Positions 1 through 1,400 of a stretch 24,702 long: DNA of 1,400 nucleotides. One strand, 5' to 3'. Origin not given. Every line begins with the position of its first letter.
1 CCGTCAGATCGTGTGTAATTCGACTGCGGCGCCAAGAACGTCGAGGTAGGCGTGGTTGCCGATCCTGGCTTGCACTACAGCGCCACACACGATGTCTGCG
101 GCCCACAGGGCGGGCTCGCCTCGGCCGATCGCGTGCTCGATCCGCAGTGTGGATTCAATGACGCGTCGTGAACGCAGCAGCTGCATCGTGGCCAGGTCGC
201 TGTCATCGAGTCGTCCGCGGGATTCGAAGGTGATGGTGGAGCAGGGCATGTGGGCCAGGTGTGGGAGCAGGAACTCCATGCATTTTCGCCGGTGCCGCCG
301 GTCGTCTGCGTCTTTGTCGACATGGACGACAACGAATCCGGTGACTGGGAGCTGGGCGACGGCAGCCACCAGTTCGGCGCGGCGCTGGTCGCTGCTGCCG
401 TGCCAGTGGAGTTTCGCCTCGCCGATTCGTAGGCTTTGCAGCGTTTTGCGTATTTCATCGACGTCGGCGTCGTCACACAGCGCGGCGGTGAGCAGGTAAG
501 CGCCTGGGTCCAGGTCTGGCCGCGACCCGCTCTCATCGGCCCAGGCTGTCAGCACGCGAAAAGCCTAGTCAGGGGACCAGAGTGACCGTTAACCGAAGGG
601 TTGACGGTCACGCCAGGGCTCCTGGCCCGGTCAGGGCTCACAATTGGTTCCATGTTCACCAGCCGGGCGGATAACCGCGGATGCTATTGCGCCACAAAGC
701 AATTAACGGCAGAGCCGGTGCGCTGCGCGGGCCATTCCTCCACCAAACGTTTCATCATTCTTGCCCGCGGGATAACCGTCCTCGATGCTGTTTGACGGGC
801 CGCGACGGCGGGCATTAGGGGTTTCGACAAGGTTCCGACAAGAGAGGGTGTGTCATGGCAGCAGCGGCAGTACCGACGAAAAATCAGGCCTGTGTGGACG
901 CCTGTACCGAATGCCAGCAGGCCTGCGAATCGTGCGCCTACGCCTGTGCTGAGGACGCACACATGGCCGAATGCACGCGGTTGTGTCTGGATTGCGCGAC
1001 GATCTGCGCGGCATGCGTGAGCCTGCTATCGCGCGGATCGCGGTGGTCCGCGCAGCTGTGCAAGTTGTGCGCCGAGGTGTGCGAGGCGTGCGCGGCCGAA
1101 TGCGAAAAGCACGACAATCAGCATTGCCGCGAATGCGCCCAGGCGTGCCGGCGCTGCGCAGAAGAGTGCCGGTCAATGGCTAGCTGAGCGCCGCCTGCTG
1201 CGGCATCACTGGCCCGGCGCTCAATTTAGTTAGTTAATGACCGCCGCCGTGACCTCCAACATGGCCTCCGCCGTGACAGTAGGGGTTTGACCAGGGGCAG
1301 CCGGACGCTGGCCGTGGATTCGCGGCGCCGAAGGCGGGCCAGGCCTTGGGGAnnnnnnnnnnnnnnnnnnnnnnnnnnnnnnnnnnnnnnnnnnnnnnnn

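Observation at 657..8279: Conserved ~55-nt sequence present twice (657-712 and 8222-8279), each upstream of a small gene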

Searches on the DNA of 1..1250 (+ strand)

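Call 11: search_dna_similar(query=window:640-730:+, collection=plasmids, mode=distant, max_evalue=10, max_rows=60)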
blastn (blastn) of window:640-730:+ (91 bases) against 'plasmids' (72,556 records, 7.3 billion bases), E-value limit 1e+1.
Records with a match: 15; places in all: 18; records where one place covers at least 80% of the query: 1.
Best place of each record, by identity: >=99% 5; 95-99% 4; 90-95% 5; 80-90% 1.
By first word of the organism name: Streptomyces 5; Komagataeibacter 2; Mycobacterium 1; Croceicoccus 1; Bacillus 1; Plesiomonas 1; Chitinibacter 1; Rhizobium 1; Lacticaseibacillus 1; Novosphingobium 1.
By predicted mobility (MOB-suite, as given by PLSDB): non-mobilizable 13; mobilizable 2.
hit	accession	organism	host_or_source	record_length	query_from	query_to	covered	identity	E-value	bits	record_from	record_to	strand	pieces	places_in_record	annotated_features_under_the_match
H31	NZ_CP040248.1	Mycobacterium avium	Homo sapiens,sputum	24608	1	91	100%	100.0%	7e-39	165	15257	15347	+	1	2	hypothetical protein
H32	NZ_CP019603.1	Croceicoccus marinus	-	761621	9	46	42%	81.6%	3e+0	38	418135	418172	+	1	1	acyl-CoA dehydrogenase family protein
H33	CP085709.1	Bacillus sp. CMF21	single cell,soil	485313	58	86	32%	90.0%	3e+0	38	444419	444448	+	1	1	transposase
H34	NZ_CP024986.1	Streptomyces lavendulae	pure culture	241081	68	91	26%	95.8%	9e+0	37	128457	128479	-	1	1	MarR family transcriptional regulator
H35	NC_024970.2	Streptomyces lavendulae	-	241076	68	91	26%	95.8%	9e+0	37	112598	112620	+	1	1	MarR family transcriptional regulator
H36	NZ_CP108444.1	Streptomyces sp. NBC_01276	-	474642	68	91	26%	95.8%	9e+0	37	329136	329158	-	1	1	MarR family transcriptional regulator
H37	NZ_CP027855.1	Plesiomonas shigelloides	whole organism,catfish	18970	11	34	26%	91.7%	9e+0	36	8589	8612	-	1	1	RepB family DNA primase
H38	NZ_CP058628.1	Chitinibacter bivalviorum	Anodonta arcaeformis,Mono-bacterial ...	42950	11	34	26%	91.7%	9e+0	36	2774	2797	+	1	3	RepB family DNA primase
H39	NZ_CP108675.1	Streptomyces sp. NBC_01022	-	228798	16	39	26%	91.7%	9e+0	36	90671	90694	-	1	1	polyketide synthase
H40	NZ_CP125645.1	Rhizobium sp. BT03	Phaseolus vulgaris,Pure culture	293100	68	91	26%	91.7%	9e+0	36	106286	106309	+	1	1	cydD: thiol reductant ABC exporter subunit CydD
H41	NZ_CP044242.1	Lacticaseibacillus paracasei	Pickle,fermented vegetable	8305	51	72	24%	95.5%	9e+0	37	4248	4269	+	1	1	glycoside hydrolase domain-containing protein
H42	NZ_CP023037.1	Komagataeibacter saccharivorans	vinegar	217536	23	43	23%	100.0%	7e-1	39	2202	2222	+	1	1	glucoamylase family protein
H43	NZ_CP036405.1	Komagataeibacter saccharivorans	whole organism,fruit fly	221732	23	43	23%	100.0%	7e-1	39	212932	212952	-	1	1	glucoamylase family protein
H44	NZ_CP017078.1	Novosphingobium resinovorum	single cell,soil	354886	68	86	21%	100.0%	9e+0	36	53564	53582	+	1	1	hypothetical protein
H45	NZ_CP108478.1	Streptomyces mirabilis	-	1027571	12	30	21%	100.0%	9e+0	36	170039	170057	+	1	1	record has no annotation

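Call 51: search_dna_similar(query=window:1-1250:+, collection=plasmids, mode=distant, max_rows=25)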
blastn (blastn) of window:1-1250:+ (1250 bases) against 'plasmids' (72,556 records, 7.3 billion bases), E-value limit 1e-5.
Records with a match: 38; places in all: 41; records where one place covers at least 80% of the query: 1.
Best place of each record, by identity: >=99% 1; 80-90% 1; 60-80% 36.
By first word of the organism name: Mycobacterium 14; Hymenobacter 10; Mycobacteroides 4; Rhodococcus 4; Mycolicibacterium 3; Cupriavidus 2; Tomitella 1.
By predicted mobility (MOB-suite, as given by PLSDB): mobilizable 23; non-mobilizable 15.
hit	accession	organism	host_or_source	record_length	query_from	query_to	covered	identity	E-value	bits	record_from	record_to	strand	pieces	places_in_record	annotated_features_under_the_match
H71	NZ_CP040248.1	Mycobacterium avium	Homo sapiens,sputum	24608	1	1250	100%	100.0%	0e+0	2255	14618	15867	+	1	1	hypothetical protein (x2) | four-helix bundle copper-binding protein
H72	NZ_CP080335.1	Mycolicibacterium pallens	-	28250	6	572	45%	77.4%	3e-122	446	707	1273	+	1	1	hypothetical protein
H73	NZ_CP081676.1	Mycolicibacterium farcinogenes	Homo sapiens,skin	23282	3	562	45%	77.9%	7e-124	452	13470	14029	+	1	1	hypothetical protein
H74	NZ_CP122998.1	Mycolicibacterium aubagnense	wall sediment of Poderosa mine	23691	1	562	45%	76.6%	2e-112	414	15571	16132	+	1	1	hypothetical protein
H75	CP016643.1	Mycobacterium sp. djl-10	activated sludge,waste water treatment ...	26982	1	571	46%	74.8%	1e-102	381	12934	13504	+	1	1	hypothetical protein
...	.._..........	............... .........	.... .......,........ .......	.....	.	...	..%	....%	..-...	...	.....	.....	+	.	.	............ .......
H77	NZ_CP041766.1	Tomitella fengzijianii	bat,pure culture,feces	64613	20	555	43%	68.9%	6e-49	203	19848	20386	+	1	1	DUF3800 domain-containing protein | hypothetical protein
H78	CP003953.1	Rhodococcus opacus PD630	-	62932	44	554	41%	69.9%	4e-51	210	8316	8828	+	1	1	hypothetical protein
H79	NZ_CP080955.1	Rhodococcus opacus PD630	cell culture,environmental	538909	44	554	41%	69.9%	4e-51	210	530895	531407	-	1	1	hypothetical protein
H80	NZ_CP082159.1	Rhodococcus opacus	bacterial isolate,soil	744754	44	554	41%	69.2%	7e-48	199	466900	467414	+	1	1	none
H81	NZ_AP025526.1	Mycobacterium sp. 20KCMC460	Homo sapiens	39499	852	1189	27%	84.0%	2e-98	367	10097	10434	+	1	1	four-helix bundle copper-binding protein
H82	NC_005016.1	Mycobacterium avium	-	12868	882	1180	24%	75.8%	3e-52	214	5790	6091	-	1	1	four-helix bundle copper-binding protein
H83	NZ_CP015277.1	Mycobacterium intracellulare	Homo sapiens,cell culture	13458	882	1180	24%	75.5%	4e-51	210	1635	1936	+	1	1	four-helix bundle copper-binding protein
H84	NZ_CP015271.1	Mycobacterium intracellulare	cell culture,heated-cooler unit water ...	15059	882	1180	24%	75.5%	4e-51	210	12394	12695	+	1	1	four-helix bundle copper-binding protein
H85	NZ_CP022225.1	Mycobacterium intracellulare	Homo sapiens,sputum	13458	882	1180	24%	75.5%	4e-51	210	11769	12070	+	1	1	four-helix bundle copper-binding protein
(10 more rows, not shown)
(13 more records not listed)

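Call 55: get_annotated_region(hit=H81, flank=4000)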
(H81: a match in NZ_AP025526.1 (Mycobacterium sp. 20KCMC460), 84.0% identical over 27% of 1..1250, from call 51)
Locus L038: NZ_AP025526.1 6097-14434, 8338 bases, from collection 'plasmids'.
description: Mycobacterium sp. 20KCMC460 plasmid p20KCMC460_02, complete sequence
organism: Mycobacterium sp. 20KCMC460 (NCBI taxid 2903536)
taxonomy: Bacteria; Actinomycetota; Actinomycetes; Mycobacteriales; Mycobacteriaceae; Mycobacterium; Mycobacterium sp. 20KCMC460
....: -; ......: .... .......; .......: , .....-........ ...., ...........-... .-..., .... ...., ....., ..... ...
typing (MOB-suite, as given by PLSDB): mobilizable; relaxase MOBF
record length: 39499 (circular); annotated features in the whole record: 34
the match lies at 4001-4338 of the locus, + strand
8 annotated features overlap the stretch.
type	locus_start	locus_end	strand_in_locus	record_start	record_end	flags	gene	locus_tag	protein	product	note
CDS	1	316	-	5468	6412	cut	-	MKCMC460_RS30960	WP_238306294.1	Mu transposase C-terminal domain-containing protein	-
CDS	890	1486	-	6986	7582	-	-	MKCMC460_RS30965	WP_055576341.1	recombinase family protein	GO:0006310 - DNA recombination [Evidence IEA]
CDS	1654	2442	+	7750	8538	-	-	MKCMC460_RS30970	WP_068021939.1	hypothetical protein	-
CDS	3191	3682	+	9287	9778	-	-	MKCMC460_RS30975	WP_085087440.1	hypothetical protein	-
CDS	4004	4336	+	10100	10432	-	-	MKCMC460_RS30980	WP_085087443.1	four-helix bundle copper-binding protein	-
CDS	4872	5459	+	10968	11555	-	-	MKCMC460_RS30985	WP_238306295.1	TIGR00730 family Rossman fold protein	-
CDS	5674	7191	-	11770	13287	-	-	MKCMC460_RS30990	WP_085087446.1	multicopper oxidase family protein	-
CDS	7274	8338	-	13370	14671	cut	-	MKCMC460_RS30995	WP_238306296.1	MFS transporter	GO:0055085 - transmembrane transport [Evidence IEA]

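Call 56: get_annotated_region(hit=H82, flank=3000)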
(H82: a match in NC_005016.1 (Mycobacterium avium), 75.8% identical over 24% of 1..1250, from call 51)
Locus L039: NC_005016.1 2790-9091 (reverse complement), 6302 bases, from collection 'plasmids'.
description: Mycobacterium avium plasmid pVT2, complete sequence
organism: Mycobacterium avium (NCBI taxid 1764)
taxonomy: Bacteria; Actinomycetota; Actinomycetes; Mycobacteriales; Mycobacteriaceae; Mycobacterium; Mycobacterium avium
host: -; source: -; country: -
typing (MOB-suite, as given by PLSDB): mobilizable; replicon rep_cluster_578; relaxase MOBF
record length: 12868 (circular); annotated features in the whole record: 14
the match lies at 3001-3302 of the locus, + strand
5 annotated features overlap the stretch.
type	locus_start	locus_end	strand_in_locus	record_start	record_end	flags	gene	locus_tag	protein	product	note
CDS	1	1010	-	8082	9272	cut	-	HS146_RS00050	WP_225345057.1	Ig-like domain-containing protein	-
CDS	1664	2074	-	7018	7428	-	-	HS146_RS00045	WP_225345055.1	hypothetical protein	-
CDS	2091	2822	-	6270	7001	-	-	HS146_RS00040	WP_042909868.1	TIGR00730 family Rossman fold protein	-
CDS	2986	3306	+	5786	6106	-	-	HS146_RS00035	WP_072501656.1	four-helix bundle copper-binding protein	-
CDS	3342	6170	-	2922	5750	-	mobF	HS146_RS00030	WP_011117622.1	MobF family relaxase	-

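Call 58: search_rna_families(source=window, start=556, end=860, threshold=evalue, max_evalue=1)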
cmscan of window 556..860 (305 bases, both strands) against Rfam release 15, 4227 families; matches with E-value up to 1: 0.
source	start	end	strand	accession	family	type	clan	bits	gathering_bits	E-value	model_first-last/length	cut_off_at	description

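Call 75: search_dna_similar(query=window:625-725:+, collection=phages, mode=distant, max_evalue=1, max_rows=10)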
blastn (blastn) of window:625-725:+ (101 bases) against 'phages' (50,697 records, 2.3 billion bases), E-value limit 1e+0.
No match.
